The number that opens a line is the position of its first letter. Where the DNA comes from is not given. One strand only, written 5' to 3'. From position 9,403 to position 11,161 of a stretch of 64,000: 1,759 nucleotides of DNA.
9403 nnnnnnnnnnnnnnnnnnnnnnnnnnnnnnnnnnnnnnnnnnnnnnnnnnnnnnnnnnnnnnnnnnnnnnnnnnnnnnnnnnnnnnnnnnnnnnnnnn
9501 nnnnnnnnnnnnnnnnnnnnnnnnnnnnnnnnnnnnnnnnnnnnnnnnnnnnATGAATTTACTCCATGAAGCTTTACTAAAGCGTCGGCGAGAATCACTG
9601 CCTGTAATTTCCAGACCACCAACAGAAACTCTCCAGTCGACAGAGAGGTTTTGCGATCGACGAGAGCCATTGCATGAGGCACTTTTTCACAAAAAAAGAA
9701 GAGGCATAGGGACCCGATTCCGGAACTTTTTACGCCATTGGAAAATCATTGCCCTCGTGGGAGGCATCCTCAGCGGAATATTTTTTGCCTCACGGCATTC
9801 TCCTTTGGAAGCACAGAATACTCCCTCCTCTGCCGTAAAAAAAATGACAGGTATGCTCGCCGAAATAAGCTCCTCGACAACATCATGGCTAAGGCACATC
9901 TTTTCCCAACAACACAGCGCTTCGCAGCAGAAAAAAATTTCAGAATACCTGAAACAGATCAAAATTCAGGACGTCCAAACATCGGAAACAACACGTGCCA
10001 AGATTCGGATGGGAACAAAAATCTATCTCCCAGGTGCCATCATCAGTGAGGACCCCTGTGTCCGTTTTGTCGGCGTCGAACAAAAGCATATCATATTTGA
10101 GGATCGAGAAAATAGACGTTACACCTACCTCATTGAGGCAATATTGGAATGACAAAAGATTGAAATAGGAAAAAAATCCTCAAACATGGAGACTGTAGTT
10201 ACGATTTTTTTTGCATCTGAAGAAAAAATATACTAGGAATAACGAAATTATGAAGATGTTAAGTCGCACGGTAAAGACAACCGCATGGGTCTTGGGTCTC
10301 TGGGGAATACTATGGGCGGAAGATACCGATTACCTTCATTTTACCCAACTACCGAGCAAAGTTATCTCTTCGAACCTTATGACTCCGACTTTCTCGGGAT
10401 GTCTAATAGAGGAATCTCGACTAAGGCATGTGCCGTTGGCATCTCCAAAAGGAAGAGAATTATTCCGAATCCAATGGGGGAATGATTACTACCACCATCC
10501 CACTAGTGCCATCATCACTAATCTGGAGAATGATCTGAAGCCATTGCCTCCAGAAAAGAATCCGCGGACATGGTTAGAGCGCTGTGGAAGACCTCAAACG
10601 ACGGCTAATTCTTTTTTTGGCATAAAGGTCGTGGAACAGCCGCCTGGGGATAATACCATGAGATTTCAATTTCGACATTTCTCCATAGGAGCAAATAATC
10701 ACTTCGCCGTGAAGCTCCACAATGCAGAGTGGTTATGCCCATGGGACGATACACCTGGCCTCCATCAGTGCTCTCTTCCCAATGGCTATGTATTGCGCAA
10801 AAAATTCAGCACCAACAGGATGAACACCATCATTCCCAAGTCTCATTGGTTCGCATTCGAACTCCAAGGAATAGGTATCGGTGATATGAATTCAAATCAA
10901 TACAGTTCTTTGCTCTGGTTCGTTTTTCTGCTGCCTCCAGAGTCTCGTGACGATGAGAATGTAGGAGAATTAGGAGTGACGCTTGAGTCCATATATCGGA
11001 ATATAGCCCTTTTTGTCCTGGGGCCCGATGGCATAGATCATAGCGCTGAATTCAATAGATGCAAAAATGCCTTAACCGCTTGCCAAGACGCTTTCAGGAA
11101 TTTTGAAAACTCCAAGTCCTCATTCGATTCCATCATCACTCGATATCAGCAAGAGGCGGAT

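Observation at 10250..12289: Modular family: one conserved signal-peptide N-module fused to different C-terminal domains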

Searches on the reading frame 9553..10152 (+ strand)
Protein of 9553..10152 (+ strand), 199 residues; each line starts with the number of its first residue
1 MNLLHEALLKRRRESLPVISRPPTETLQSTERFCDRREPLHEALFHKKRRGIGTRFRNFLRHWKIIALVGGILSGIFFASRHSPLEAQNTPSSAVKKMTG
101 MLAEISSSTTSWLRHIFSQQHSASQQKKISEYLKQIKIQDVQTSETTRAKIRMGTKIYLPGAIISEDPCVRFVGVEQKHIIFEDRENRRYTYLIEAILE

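Call 12: search_protein_families(library=pfam, proteins=[window:9553-10152:+], max_evalue=0.01)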
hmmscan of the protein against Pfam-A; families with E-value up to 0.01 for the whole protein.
window:9553-10152:+ (199 aa): 1 family
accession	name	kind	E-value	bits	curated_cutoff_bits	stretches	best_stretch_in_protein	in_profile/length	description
PF18188.7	PPL4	-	0.0053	17.1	25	1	109-172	88-151/159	Prim-pol 4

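Call 60: search_protein_families(library=ncbifam, proteins=[window:9553-10152:+], max_evalue=0.01)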
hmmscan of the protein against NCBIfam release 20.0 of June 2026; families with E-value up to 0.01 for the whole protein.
window:9553-10152:+ (199 aa): 1 family
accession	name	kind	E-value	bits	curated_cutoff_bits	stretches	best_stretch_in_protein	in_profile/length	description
NF033634.1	SLATT_1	domain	0.005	16.8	41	1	54-142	18-100/132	SLATT domain-containing protein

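Call 111: search_solved_structures(query=A9, max_evalue=10, show_alignments=3)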
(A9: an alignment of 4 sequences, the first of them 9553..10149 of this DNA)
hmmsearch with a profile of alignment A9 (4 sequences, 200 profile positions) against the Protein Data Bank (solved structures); distinct sequences matched with E-value up to 10: 0.

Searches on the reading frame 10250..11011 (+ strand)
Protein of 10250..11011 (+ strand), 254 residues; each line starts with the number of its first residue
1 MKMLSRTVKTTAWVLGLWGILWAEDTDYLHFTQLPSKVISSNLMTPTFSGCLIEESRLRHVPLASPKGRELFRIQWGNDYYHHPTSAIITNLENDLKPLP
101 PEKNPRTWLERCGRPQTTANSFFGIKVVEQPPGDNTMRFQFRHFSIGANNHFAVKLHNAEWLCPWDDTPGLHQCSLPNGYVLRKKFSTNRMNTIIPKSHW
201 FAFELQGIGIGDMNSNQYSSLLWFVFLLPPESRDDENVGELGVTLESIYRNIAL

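Call 23: search_protein_representatives(alignment_id=A2)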
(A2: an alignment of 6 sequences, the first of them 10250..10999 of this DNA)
Query: 6 sequences, 250 profile positions. Proteins with E-value up to 0.001 (for the whole library): 19; up to 1e-10: 16; up to 1e-30: 12. The best 19 are listed.
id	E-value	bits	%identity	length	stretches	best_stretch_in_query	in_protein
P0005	2.2e-140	482.3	-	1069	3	68-233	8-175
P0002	1.3e-108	378.3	-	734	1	1-246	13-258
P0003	4.1e-104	363.5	-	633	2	1-250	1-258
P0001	8.3e-83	293.7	-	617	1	62-249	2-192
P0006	3.1e-81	288.6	-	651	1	60-246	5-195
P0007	4.3e-71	255.4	-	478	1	1-249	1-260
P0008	4.0e-64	232.5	-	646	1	2-249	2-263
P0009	5.1e-51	189.6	-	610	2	39-240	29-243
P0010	2.0e-46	174.5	-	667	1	66-241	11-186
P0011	6.0e-40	153.3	-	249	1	41-233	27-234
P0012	1.6e-37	145.4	-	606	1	40-235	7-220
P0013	4.3e-35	137.4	-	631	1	50-229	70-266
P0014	4.0e-28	114.6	-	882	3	68-182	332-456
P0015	5.1e-22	94.6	-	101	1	126-214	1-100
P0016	2.0e-21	92.6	-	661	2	62-233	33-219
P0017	1.1e-17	80.4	-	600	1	97-199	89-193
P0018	7.5e-09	51.5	-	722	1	102-233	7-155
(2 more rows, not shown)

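Call 39: find_related_loci(query=A5, collection=genome_contigs, flank=8000)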
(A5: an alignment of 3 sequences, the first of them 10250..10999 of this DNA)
Query A5 (250 aa) in genome_contigs; peptide patterns used: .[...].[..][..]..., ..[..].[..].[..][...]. (x = any residue, [..] = any of these).
95 stretches matched a pattern; 1 encode a relative of the query (tblastn E <= 1e-3); 1 distinct loci.
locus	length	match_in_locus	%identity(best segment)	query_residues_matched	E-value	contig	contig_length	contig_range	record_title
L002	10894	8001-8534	34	72-228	2e-20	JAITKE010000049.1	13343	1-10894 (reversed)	MAG: Puniceicoccales bacterium isolate Pcl387_bin38 k119_2282091, whole genome shotgun sequence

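Call 40: predict_structure(alignment_id=A3)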
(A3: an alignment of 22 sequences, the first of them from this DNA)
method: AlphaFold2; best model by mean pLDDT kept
length: 231 residues; sequences in the alignment: 22
mean_pLDDT: 80.2   pTM: 0.78
mean pLDDT of the five models: 80.2, 79.6, 79.4, 79.1, 78.6
residues with pLDDT >= 90: 113; 70-90: 60; 50-70: 21; < 50: 37
segments of 3 or more residues with pLDDT < 50: 1-3, 5-33, 228-231
pLDDT, mean of each block of 10 residues (from residue 1): 46 39 43 68 85 88 87 91 91 92 90 93 94 97 90 92 96 95 89 93 83 54 54 38
secondary structure, 60 per line:
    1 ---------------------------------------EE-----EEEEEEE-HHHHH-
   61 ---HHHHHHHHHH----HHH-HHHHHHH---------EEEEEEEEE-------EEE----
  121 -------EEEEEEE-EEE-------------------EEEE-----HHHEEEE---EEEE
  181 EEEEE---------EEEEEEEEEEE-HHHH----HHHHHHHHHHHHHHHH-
elements in order: E47-53 H55-59 H64-73 H82-88 E98-106 E114-116 E128-134 E136-138 E158-161 E170-173 E177-185 E195-205 H207-210 H215-230

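Call 45: fold_search(model_id=the predicted structure, library=pdb)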
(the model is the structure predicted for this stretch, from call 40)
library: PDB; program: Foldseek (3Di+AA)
matches with E <= 10: 1149; with E <= 0.001: 0
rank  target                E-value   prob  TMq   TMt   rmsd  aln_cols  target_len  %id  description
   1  3f65_A                7.7e-03  0.44  0.21  0.23  11.6       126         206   10  The F4 fimbrial chaperone FaeE does not self-cap its interactive surfaces (released 2009-05-19)
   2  3f6l_A                9.3e-03  0.30  0.19  0.21  11.7       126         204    9  Structure of the F4 fimbrial chaperone FaeE (released 2009-05-19)
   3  3f65_B                1.1e-02  0.25  0.19  0.21  12.1       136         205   10  The F4 fimbrial chaperone FaeE does not self-cap its interactive surfaces (released 2009-05-19)
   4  3f65_F                1.3e-02  0.33  0.20  0.26  11.7       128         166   11  The F4 fimbrial chaperone FaeE does not self-cap its interactive surfaces (released 2009-05-19)
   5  6as8_A                1.5e-02  0.38  0.21  0.27   9.1       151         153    9  F9 pilus adhesin FmlH lectin domain from E. coli UTI89 co-crystallized with ortho-biphenyl-2'-carboxyl N-acetyl-beta-g (released 2018-02-28)
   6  3f65_E                1.7e-02  0.21  0.19  0.22  12.2       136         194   10  The F4 fimbrial chaperone FaeE does not self-cap its interactive surfaces (released 2009-05-19)
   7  3sqb_C                1.8e-02  0.20  0.18  0.20  11.0       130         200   12  Structure of the major type 1 pilus subunit FimA bound to the FimC chaperone (released 2012-05-30)
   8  3gfu_A                1.9e-02  0.28  0.20  0.21  11.5       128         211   12  FaeE-FaeG chaperone-major pilin complex of F4 ac 5/95 fimbriae (released 2009-10-20)
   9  3f65_G                2.0e-02  0.33  0.22  0.25  11.6       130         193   12  The F4 fimbrial chaperone FaeE does not self-cap its interactive surfaces (released 2009-05-19)
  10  3gew_C                2.3e-02  0.41  0.22  0.24  11.3       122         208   10  FaeE-FaeG chaperone-major pilin complex of F4 ad fimbriae (released 2009-10-20)
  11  3sqb_A                2.3e-02  0.16  0.17  0.20  11.3       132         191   11  Structure of the major type 1 pilus subunit FimA bound to the FimC chaperone (released 2012-05-30)
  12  3f6i_A                2.4e-02  0.16  0.17  0.19  11.2       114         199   14  Structure of the SeMet labeled F4 fibrial chaperone FaeE (released 2009-05-19)
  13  1l4i_B                2.6e-02  0.18  0.18  0.20  10.8       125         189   14  Crystal Structure of the Periplasmic Chaperone SfaE (released 2002-06-12)
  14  1qun_I                2.8e-02  0.33  0.20  0.23  10.4       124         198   10  X-RAY STRUCTURE OF THE FIMC-FIMH CHAPERONE ADHESIN COMPLEX FROM UROPATHOGENIC E.COLI (released 1999-08-31)
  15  3f65_D                2.8e-02  0.21  0.20  0.25  11.6       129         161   12  The F4 fimbrial chaperone FaeE does not self-cap its interactive surfaces (released 2009-05-19)
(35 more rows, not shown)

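Call 54: search_protein_families(library=pfam, proteins=[P0012, P0017, P0010, P0013, P0018, P0014, P0005, P0009], max_evalue=0.1)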
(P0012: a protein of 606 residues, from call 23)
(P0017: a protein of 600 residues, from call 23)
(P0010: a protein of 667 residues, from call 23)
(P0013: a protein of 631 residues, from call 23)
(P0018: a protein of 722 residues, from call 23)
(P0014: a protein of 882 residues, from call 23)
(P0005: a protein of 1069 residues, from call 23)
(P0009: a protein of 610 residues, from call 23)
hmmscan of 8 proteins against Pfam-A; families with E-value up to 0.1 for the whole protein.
P0012 (606 aa): 7 families
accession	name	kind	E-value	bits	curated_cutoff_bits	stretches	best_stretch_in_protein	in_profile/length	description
PF00069.31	Pkinase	-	2.1e-09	37.6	31.7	1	322-488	4-146/263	Protein kinase domain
PF07714.23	PK_Tyr_Ser-Thr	-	8e-05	22.5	23.1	1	323-487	5-149/258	Protein tyrosine and serine/threonine kinase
PF01163.29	RIO1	-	0.0016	18.6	22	1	449-484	114-148/187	RIO domain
PF01633.27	Choline_kinase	-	0.0035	17.1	29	1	439-503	141-207/300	Choline/ethanolamine kinase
PF01636.29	APH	-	0.007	16.6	23.2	1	458-495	167-205/239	Phosphotransferase enzyme family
PF06293.20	Kdo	-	0.012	15.6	21.3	1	446-485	124-167/207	Lipopolysaccharide kinase (Kdo/WaaP) family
PF08961.15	NRBF2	-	0.036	14.1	36.8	1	259-298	86-125/200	Nuclear receptor-binding factor 2, autophagy regulator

P0017 (600 aa): 0 families

P0010 (667 aa): 1 family
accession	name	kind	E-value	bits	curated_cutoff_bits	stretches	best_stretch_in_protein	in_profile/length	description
PF21674.2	CCDC22_N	-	0.0048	18.1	24.8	1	541-607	3-69/109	CCDC22 protein N-terminal domain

P0013 (631 aa): 6 families
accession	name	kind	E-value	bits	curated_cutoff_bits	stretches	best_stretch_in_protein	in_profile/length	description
PF25764.1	KIF21A_4th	-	0.0048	17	33.1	1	357-467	49-157/183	KIF21A-like domain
PF04977.20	DivIC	-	0.038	14.2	28.9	0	362-412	18-65/80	Septum formation initiator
PF25802.1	WWC1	-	0.053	13.9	27.8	1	369-435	64-133/135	WWC1-like, helical hairpin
PF10454.14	DUF2458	-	0.082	13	33.1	0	380-457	18-94/172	Protein of unknown function (DUF2458)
PF15597.11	Imm59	-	0.084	13.8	26.9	0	469-522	28-79/100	Immunity protein 59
PF05812.17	Herpes_BLRF2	-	0.098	13.2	25.8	1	409-507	4-80/119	Herpesvirus BLRF2 protein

P0018 (722 aa): 9 families
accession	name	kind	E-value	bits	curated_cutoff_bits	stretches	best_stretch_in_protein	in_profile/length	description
PF14662.11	KASH_CCD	-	3.4e-05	24.3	43.3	1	220-315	94-188/191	Coiled-coil region of CCDC155 or KASH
PF03938.19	OmpH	-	0.0002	22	32.4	1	549-643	10-105/141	Outer membrane protein (OmpH-like)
PF01166.23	TSC22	-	0.0049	17.5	30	1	245-275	17-48/57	TSC-22/dip/bun family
PF16046.10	FAM76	-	0.007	16.3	28.5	1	428-635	94-291/298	FAM76 protein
PF14992.11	TMCO5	-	0.007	16.1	32.2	1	216-306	57-141/280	TMCO5 family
PF11418.13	Scaffolding_pro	-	0.014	16.4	25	1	211-261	16-66/100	Phi29 scaffolding protein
PF14645.11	Chibby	-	0.014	15.9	24.8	1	215-245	65-94/114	Chibby family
PF04508.17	Pox_A_type_inc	-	0.055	13.8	21.4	0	221-235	1-15/23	Viral A-type inclusion protein repeat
PF00038.26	Filament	-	0.064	13.3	40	1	496-629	150-281/313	Intermediate filament protein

P0014 (882 aa): 0 families

P0005 (1069 aa): 0 families

P0009 (610 aa): 0 families

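Call 70: find_encoding_contigs(protein=P0008, flank=10000, max_places=2)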
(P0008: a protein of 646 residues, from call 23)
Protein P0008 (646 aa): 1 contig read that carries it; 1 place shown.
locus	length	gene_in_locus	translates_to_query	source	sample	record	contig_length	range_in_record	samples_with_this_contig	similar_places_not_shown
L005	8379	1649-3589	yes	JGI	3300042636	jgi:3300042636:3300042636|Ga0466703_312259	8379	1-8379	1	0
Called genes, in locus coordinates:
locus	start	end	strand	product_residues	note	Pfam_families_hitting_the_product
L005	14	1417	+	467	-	-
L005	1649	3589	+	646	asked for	-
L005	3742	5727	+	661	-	-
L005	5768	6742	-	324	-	PF01118:Semialdhyde_dh, PF02774:Semialdhyde_dhC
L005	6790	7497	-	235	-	PF01128:IspD, PF12804:NTP_transf_3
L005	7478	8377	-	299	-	?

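Call 71: find_encoding_contigs(protein=P0009, flank=10000, max_places=2)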
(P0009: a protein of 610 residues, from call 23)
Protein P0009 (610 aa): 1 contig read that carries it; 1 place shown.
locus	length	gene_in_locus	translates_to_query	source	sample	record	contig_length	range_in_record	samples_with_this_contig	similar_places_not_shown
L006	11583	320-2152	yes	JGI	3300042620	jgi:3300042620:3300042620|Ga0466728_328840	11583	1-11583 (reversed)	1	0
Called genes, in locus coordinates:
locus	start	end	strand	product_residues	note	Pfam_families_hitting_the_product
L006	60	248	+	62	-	-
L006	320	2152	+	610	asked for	-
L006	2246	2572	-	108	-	-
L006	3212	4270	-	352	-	PF01118:Semialdhyde_dh, PF02774:Semialdhyde_dhC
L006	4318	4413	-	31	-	-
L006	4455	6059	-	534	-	PF06418:CTP_synth_N, PF00117:GATase, PF07722:Peptidase_C26 (weak)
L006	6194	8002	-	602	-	-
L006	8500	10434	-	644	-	-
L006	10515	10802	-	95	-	-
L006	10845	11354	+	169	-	PF01694:Rhomboid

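Call 72: find_encoding_contigs(protein=P0017, flank=10000, max_places=2)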
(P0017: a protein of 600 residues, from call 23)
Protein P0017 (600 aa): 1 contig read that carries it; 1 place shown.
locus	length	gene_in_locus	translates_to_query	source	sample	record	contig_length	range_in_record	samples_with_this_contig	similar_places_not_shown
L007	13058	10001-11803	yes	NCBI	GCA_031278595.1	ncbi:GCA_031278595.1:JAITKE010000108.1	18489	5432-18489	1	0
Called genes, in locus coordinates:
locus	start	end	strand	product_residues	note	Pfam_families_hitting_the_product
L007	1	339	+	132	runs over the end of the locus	PF08761:dUTPase_2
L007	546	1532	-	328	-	PF01380:SIS, PF00571:CBS (faint)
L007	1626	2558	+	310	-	-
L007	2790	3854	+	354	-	-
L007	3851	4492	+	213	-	-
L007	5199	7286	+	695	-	PF03958:Secretin_N, PF00263:Secretin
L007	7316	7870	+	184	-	-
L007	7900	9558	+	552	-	PF00437:T2SSE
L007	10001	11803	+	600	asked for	-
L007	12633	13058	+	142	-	?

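Call 76: search_solved_structures(query=A3, max_evalue=10, show_alignments=2)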
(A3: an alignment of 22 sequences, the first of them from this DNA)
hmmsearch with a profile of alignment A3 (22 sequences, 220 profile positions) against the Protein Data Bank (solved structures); distinct sequences matched with E-value up to 10: 0.

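Call 105: fold_search(model_id=the predicted structure, library=viral)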
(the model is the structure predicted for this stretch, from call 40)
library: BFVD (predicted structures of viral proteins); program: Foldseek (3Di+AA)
matches with E <= 10: 854; with E <= 0.001: 2
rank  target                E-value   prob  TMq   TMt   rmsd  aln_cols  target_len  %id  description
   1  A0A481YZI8            1.3e-04  0.99  0.33  0.16   7.9       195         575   11  Uncharacterized protein [Mimivirus LCMiAC01]
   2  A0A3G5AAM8            2.7e-04  0.97  0.33  0.31   9.9       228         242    7  Uncharacterized protein [Hyperionvirus sp.]
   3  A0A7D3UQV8            1.5e-03  0.97  0.35  0.28   9.8       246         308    8  Uncharacterized protein [Fadolivirus FV1/VV64]
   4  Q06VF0                2.0e-03  0.85  0.23  0.35  10.6       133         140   11  (no name in the UniProt tables at hand)
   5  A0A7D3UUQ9            2.6e-03  0.89  0.36  0.33  11.2       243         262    8  Uncharacterized protein [Fadolivirus FV1/VV64]
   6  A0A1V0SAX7            2.6e-03  0.82  0.35  0.33  10.5       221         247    8  Uncharacterized protein [Catovirus CTV1]
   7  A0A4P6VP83            3.1e-03  0.90  0.31  0.26  14.9       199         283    8  Uncharacterized protein [Mimivirus LCMiAC02]
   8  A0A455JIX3            3.1e-03  0.35  0.17  0.12  11.1       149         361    9  Envelope glycoprotein I [Cervid alphaherpesvirus 2]
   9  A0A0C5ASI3            3.5e-03  0.89  0.22  0.30   9.2       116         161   10  ORF131 [Spodoptera frugiperda granulovirus]
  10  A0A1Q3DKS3            7.6e-03  0.33  0.25  0.28  10.5       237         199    9  Uncharacterized protein [Chionoecetes opilio bacilliform virus]
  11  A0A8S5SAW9            7.6e-03  0.12  0.12  0.10  16.2       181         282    8  BppU domain protein [Siphoviridae sp. ctJLl6]
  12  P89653                8.1e-03  0.38  0.23  0.15  12.0       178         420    9  M1 protein [Murid herpesvirus 4]
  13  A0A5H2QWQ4            1.3e-02  0.23  0.15  0.06  11.7       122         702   10  (no name in the UniProt tables at hand)
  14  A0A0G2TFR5            1.4e-02  0.20  0.16  0.16  10.3       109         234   13  Membrane glycoprotein UL9 [Human cytomegalovirus]
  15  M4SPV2                1.9e-02  0.25  0.18  0.24  12.9       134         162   10  Structural protein [Cellulophaga phage phiST]
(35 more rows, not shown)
